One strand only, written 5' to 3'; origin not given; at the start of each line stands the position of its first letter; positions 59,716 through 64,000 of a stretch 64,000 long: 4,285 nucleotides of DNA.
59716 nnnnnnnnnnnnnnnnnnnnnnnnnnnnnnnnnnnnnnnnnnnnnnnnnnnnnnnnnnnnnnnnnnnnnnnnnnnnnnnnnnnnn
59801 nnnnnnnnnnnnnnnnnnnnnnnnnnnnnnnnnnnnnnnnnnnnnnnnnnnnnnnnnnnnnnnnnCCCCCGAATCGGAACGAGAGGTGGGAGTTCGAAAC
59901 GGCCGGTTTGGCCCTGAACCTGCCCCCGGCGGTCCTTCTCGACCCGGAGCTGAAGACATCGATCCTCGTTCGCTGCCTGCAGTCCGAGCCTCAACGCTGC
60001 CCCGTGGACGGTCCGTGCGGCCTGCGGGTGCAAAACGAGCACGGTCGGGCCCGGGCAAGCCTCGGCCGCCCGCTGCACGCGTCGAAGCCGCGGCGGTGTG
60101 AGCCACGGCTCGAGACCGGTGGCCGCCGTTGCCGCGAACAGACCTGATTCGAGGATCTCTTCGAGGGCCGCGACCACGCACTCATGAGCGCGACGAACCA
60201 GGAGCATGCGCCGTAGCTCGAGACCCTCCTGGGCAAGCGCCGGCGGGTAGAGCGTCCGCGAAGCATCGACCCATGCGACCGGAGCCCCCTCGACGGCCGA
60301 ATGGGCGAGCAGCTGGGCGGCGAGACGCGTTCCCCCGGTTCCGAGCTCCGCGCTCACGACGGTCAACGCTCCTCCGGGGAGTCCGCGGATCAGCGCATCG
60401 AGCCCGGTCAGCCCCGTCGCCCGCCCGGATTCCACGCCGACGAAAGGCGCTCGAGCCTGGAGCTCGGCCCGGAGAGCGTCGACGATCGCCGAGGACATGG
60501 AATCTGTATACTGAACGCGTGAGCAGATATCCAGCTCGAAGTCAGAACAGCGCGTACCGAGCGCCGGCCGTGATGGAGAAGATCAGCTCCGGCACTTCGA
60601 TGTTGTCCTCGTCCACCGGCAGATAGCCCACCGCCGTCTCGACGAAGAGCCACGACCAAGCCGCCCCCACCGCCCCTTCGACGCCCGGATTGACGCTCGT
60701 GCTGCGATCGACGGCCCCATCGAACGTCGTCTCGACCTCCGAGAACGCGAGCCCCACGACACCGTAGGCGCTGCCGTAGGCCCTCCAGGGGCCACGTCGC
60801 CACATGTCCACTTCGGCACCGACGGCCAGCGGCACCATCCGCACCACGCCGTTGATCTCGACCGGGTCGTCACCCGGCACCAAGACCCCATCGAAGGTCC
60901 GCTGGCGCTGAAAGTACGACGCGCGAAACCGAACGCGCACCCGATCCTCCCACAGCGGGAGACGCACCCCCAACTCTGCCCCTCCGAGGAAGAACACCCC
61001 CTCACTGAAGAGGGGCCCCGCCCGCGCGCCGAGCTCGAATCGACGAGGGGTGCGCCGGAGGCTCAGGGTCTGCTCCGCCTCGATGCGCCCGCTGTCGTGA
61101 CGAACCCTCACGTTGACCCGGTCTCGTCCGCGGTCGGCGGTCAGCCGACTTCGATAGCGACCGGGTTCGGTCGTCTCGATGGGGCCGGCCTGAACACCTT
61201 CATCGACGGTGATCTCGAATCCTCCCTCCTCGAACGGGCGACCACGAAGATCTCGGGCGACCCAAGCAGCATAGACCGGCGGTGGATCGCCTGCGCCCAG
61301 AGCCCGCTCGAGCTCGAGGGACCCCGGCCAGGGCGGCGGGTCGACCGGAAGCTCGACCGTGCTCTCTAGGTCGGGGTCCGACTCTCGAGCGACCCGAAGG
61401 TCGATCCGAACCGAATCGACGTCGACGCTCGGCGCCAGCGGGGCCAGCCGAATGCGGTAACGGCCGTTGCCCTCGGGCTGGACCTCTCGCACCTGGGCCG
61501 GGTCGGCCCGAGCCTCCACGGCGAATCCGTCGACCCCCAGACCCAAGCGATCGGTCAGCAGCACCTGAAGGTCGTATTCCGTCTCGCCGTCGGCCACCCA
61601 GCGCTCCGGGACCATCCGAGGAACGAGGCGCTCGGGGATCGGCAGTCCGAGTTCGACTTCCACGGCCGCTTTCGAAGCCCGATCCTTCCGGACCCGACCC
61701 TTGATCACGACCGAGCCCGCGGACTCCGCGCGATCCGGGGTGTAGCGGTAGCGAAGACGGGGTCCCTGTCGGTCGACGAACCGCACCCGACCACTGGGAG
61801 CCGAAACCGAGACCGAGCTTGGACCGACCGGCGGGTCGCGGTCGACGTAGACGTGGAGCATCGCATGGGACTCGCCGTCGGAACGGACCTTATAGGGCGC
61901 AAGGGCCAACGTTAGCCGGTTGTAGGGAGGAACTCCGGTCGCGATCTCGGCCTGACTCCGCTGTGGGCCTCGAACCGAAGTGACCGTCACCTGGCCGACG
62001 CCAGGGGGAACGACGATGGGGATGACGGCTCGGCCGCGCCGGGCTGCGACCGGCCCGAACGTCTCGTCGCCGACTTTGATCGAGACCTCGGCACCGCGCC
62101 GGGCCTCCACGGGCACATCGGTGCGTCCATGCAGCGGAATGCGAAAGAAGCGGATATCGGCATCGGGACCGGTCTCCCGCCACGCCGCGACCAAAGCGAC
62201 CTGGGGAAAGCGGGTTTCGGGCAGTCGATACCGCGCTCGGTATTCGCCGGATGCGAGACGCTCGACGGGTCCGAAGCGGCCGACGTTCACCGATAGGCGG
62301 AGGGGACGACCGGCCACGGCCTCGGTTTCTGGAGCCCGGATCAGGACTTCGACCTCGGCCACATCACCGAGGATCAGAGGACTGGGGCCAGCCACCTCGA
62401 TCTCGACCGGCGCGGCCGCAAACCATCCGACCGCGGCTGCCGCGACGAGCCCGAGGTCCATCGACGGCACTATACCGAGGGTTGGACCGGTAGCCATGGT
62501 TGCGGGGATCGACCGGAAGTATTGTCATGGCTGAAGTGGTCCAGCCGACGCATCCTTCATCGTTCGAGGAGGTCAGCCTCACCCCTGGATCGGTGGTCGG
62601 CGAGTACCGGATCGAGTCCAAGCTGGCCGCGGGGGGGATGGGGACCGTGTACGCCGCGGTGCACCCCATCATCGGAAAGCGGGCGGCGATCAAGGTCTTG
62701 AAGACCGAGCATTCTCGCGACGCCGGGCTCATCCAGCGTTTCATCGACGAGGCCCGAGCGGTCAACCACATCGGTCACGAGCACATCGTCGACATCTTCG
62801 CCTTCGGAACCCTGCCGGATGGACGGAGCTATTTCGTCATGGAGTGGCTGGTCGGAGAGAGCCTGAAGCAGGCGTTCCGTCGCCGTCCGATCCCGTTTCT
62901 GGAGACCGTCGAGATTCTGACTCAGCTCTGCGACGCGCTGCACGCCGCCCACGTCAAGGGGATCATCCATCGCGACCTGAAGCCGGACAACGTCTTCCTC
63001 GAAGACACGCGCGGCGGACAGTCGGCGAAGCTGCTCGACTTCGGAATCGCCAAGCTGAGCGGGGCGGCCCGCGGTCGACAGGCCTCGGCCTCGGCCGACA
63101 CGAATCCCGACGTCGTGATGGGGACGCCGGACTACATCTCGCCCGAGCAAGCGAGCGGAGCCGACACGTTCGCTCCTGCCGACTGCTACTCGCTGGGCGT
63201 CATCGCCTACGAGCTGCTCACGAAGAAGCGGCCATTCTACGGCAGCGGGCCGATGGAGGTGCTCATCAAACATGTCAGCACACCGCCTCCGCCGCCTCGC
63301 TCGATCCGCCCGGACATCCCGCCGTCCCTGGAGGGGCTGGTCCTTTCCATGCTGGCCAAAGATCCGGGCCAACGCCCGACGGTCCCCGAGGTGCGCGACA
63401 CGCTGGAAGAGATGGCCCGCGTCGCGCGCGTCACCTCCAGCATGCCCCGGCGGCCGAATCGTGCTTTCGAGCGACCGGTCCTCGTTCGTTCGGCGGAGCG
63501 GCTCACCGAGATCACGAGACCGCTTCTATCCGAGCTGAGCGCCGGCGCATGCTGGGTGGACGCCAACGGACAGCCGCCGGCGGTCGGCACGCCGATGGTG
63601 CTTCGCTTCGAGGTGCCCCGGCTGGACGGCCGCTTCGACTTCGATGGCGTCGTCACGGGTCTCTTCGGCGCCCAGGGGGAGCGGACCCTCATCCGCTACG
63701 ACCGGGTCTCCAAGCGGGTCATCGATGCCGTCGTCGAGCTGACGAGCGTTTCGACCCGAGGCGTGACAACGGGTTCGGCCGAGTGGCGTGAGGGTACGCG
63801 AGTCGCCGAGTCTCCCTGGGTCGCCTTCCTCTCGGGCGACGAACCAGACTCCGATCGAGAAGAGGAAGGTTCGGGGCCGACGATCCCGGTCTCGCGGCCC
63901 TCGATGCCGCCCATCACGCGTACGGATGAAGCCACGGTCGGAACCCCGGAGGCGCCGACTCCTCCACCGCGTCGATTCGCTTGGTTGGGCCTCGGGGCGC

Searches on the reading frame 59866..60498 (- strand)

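Call 43: search_protein_families(library=pfam, proteins=[window:59866-60498:-], max_evalue=0.001)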
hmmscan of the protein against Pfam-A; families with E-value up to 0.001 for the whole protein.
window:59866-60498:- (211 aa): 2 families
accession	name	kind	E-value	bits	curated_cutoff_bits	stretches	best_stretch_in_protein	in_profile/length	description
PF13481.12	AAA_25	-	5e-05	23.4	27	1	29-161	18-154/195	AAA domain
PF06745.19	ATPase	-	6.4e-05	22.9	26.6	1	28-77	3-54/231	KaiC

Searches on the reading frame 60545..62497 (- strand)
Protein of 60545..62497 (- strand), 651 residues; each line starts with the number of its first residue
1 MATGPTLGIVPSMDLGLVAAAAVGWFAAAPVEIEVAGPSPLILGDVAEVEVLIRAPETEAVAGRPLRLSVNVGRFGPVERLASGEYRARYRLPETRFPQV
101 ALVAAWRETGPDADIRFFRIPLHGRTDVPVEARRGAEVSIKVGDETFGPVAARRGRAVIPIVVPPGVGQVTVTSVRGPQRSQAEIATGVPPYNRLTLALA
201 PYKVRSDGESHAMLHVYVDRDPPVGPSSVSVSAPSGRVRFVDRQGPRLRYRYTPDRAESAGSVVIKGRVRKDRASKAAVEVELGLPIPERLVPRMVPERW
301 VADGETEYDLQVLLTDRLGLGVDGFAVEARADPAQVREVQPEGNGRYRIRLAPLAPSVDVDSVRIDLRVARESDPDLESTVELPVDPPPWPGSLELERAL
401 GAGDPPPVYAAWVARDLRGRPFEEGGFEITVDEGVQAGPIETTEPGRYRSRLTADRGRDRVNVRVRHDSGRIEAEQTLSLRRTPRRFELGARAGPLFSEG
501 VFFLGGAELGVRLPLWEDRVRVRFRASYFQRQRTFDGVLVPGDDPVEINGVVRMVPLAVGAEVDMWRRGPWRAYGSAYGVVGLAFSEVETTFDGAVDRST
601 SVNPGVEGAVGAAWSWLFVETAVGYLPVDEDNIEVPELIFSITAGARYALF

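Call 30: search_protein_families(library=ncbifam, proteins=[window:60545-62497:-], max_evalue=0.00001)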
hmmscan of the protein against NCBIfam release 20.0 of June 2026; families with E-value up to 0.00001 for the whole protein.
window:60545-62497:- (651 aa): 0 families

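Call 43: search_protein_families(library=pfam, proteins=[window:60545-62497:-], max_evalue=0.001)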
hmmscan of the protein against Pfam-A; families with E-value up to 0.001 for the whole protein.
window:60545-62497:- (651 aa): 1 family
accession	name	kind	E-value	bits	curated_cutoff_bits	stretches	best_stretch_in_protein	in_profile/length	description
PF09134.16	Invasin_D3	-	3e-05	24.9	33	0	298-351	12-67/98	Invasin, domain 3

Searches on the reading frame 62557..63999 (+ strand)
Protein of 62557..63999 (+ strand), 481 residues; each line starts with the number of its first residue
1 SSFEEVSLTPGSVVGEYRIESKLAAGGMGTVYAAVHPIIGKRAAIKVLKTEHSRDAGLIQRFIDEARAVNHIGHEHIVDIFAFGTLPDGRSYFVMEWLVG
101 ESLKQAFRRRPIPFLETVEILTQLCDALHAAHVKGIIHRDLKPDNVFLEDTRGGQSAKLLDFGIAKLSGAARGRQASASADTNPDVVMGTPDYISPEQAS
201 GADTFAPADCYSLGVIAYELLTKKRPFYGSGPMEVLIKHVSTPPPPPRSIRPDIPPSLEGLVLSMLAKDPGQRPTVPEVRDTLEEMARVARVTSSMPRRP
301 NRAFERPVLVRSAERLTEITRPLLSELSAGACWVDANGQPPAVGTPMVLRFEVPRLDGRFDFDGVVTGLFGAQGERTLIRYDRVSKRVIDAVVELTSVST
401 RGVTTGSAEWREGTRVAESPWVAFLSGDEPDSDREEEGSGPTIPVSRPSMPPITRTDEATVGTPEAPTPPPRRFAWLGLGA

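Call 43: search_protein_families(library=pfam, proteins=[window:62557-63999:+], max_evalue=0.001)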
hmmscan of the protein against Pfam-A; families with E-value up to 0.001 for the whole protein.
window:62557-63999:+ (481 aa): 4 families
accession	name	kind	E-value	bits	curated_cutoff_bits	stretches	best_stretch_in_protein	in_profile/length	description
PF00069.31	Pkinase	-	1e-43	150.1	31.7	1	17-280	1-258/263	Protein kinase domain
PF07714.23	PK_Tyr_Ser-Thr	-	1.4e-25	90.6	23.1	1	19-282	3-257/258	Protein tyrosine and serine/threonine kinase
PF01636.29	APH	-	4.9e-06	26.9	23.2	0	119-166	148-198/239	Phosphotransferase enzyme family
PF03109.22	ABC1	-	6.8e-05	22.6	22.9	0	91-166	143-215/244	ABC1 atypical kinase-like domain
